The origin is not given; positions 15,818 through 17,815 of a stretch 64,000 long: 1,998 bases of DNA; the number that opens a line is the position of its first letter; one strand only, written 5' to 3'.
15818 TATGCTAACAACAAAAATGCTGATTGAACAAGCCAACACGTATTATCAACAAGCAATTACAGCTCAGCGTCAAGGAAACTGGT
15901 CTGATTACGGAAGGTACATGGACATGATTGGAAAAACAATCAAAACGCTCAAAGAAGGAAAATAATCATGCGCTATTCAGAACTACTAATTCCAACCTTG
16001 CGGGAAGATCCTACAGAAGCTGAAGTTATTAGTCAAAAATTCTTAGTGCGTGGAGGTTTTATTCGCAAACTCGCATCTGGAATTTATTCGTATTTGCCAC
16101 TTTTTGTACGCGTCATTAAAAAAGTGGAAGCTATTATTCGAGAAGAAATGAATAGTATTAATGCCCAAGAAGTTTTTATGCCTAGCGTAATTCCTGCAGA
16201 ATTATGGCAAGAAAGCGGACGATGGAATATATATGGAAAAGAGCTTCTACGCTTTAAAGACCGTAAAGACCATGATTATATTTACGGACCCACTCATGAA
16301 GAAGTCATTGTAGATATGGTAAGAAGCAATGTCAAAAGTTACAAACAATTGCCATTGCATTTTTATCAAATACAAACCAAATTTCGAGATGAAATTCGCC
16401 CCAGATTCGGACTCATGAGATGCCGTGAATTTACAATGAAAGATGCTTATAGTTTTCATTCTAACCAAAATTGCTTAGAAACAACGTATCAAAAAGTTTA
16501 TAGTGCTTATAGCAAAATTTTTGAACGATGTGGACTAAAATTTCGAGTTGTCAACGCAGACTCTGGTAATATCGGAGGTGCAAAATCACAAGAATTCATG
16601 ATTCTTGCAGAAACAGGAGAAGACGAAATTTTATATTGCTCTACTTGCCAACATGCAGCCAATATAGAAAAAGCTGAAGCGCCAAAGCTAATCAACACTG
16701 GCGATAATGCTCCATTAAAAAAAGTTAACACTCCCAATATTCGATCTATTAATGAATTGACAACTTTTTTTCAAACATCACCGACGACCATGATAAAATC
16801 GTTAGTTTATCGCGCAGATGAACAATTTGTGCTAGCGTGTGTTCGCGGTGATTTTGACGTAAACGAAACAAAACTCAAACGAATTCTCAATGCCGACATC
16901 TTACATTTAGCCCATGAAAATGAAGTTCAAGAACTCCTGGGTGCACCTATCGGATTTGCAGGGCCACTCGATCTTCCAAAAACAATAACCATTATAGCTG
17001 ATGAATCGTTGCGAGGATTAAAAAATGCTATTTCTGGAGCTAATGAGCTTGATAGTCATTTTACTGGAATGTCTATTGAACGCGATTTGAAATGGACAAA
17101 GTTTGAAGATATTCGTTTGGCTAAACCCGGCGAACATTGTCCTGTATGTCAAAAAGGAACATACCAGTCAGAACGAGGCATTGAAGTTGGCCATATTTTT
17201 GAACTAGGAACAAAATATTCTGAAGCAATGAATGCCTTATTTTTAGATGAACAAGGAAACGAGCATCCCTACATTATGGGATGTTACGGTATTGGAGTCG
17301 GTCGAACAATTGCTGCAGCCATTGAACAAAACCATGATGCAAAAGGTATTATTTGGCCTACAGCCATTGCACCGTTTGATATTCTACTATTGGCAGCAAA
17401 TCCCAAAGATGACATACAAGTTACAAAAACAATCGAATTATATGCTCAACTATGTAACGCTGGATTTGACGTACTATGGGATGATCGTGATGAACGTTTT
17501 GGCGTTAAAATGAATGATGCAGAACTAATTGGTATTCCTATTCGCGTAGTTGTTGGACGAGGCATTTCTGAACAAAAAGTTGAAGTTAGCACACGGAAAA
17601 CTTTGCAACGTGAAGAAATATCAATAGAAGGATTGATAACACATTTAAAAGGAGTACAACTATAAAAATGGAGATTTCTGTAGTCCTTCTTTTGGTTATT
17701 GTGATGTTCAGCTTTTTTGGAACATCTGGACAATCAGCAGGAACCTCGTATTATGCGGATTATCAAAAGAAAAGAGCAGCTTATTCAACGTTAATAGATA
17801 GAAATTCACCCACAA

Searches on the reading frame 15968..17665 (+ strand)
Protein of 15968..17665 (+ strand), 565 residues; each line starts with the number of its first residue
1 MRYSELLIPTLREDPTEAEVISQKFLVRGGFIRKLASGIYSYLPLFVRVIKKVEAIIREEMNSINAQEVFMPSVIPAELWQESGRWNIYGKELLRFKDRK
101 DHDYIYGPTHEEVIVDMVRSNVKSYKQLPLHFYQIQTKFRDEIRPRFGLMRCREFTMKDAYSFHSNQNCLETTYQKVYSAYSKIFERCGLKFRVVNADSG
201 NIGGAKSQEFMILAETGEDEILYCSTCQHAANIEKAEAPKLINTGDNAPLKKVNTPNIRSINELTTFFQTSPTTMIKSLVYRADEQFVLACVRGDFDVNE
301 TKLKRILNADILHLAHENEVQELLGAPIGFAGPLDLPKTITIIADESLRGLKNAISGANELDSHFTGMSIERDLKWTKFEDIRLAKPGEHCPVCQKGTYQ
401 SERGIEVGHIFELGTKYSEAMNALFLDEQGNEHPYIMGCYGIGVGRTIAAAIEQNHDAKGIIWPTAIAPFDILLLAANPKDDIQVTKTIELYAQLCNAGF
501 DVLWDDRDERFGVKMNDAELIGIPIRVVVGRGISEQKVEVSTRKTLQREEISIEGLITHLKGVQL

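Call 22: search_protein_families(library=ncbifam, proteins=[window:15968-17665:+], max_evalue=1e-10)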
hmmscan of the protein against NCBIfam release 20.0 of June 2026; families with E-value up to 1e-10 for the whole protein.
window:15968-17665:+ (565 aa): 8 families
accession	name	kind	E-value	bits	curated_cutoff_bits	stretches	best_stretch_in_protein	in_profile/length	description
NF006625.0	PRK09194.1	equivalog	1.4e-241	803.3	558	1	1-560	1-558/559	proline--tRNA ligase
TIGR00409.1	proS_fam_II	equivalog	7.6e-217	721.7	306.7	1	1-556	1-561/568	proline--tRNA ligase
NF008979.1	PRK12325.1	exception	1.6e-159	531.5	550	2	1-230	1-230/437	proline--tRNA ligase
TIGR00408.1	proS_fam_I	equivalog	1e-37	130.2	437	2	396-561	210-378/475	proline--tRNA ligase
TIGR00418.1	thrS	equivalog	1.5e-29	103.3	383.65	1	34-192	188-346/565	threonine--tRNA ligase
NF003068.0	PRK03991.1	equivalog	7.7e-17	60.9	484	0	422-561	446-589/613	threonine--tRNA ligase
NF003211.1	PRK04173.1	equivalog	7.2e-14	51.5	312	0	64-191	123-250/454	glycine--tRNA ligase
TIGR00389.1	glyS_dimeric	equivalog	1.2e-11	43.9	243.3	0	125-177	179-231/565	glycine--tRNA ligase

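Call 24: find_homologous_proteins(query=window:15968-17662:+, max_evalue=1e-30)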
Query window:15968-17662:+ (565 aa): 8000 proteins with E <= 1e-30 among 8000 candidates; the best 120 are listed.
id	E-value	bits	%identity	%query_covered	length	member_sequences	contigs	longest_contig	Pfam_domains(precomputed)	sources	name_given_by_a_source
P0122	0.0e+0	1293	100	100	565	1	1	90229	PF03129.26,PF00587.31,PF04073.21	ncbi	-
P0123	9.1e-231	786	60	99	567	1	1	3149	PF03129.26,PF00587.31,PF04073.21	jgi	jgi:prolyl-tRNA synthetase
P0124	1.1e-207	709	56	97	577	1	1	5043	PF03129.26,PF00587.31,PF04073.21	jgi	jgi:prolyl-tRNA synthetase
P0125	1.2e-207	709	55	99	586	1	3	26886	PF03129.26,PF00587.31,PF04073.21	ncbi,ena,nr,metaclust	ncbi:MAG: proline--tRNA ligase [Candidatus Margulisbacteria bacterium GWF2_35_9]|nr:MAG: proline--tR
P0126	3.2e-207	708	56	97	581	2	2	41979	PF03129.26,PF00587.31,PF04073.21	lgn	-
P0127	4.5e-207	707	57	97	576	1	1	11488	PF03129.26,PF00587.31,PF04073.21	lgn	-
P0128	4.8e-206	704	57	96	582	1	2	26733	PF03129.26,PF00587.31,PF04073.21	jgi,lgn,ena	-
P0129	7.3e-205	700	55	99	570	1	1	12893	PF03129.26,PF00587.31,PF04073.21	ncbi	ncbi:MAG: proline--tRNA ligase [Candidatus Margulisiibacteriota bacterium]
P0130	8.1e-203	693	55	100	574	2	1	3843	PF03129.26,PF00587.31,PF04073.21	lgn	-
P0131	5.3e-202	691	54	99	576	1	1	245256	PF03129.26,PF00587.31,PF04073.21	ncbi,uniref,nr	ncbi:proline--tRNA ligase [Pelotalea chapellei]|uniref:Proline--tRNA ligase n=1 Tax=Pelotalea chapel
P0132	5.9e-202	691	55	99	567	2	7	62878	PF03129.26,PF00587.31,PF04073.21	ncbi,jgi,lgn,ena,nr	ncbi:MAG: proline--tRNA ligase [Candidatus Margulisiibacteriota bacterium]|nr:MAG: proline--tRNA lig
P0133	5.6e-201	687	55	100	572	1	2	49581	PF03129.26,PF00587.31,PF04073.21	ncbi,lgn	-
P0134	6.6e-201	687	55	98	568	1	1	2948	PF03129.26,PF00587.31,PF04073.21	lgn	-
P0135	8.7e-201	687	55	100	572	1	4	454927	PF03129.26,PF00587.31,PF04073.21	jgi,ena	jgi:prolyl-tRNA synthetase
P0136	1.1e-200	686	54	100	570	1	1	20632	PF03129.26,PF00587.31,PF04073.21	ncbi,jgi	-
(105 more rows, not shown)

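Call 54: find_encoding_contigs(protein=P0122, flank=1000, max_places=2)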
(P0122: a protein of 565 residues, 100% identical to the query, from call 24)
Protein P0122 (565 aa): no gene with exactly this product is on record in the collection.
